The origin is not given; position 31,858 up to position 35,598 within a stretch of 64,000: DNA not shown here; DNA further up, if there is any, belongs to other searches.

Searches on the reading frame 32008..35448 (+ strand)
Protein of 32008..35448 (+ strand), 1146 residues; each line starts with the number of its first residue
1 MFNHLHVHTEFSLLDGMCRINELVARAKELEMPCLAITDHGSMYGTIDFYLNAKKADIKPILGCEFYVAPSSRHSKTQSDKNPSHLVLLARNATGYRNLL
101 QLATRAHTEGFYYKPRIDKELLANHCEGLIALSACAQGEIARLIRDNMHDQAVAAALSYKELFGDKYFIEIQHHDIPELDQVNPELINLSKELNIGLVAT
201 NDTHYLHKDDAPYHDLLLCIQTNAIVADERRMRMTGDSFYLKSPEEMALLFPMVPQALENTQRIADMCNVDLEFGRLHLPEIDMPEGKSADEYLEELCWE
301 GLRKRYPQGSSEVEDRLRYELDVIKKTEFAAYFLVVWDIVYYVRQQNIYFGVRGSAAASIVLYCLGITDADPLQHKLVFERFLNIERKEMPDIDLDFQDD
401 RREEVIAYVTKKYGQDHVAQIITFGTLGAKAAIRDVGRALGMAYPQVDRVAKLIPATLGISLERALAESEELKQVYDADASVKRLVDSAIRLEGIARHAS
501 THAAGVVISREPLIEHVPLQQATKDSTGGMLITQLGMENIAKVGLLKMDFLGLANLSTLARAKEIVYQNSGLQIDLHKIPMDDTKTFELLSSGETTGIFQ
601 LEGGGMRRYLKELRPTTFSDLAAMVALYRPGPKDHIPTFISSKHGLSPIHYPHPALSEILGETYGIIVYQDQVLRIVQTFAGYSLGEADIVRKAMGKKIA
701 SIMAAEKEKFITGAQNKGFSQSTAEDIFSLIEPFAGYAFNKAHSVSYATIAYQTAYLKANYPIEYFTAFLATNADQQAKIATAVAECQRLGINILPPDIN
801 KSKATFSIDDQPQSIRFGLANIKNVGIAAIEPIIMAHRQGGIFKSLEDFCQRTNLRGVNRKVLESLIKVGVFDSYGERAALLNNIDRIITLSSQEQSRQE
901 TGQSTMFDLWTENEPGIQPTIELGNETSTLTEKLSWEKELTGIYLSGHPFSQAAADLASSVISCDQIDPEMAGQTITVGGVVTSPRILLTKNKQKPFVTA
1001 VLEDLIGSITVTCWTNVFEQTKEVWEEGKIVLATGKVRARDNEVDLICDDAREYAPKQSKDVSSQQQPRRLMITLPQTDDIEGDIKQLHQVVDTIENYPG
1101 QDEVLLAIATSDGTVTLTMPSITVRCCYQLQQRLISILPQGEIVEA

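Call 6: search_protein_families(library=pfam, proteins=[window:32008-35448:+], max_evalue=0.00001)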
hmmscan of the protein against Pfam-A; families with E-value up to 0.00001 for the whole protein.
window:32008-35448:+ (1146 aa): 5 families
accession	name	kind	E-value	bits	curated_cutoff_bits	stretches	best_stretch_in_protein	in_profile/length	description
PF07733.18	DNA_pol3_alpha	-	2.5e-99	332.6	23.9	1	292-552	1-260/260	Bacterial DNA polymerase III alpha NTPase domain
PF17657.6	DNA_pol3_finger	-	5.7e-61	205.1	22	1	555-718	1-166/166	Bacterial DNA polymerase III alpha subunit finger domain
PF02811.25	PHP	-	9e-57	192.4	26.4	1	4-174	1-164/164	PHP domain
PF14579.12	HHH_6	-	2.1e-27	95.6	25.6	1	791-878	1-87/90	Helix-hairpin-helix motif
PF01336.31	tRNA_anti-codon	-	2.1e-09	37.6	27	1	976-1052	1-73/75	OB-fold nucleic acid binding domain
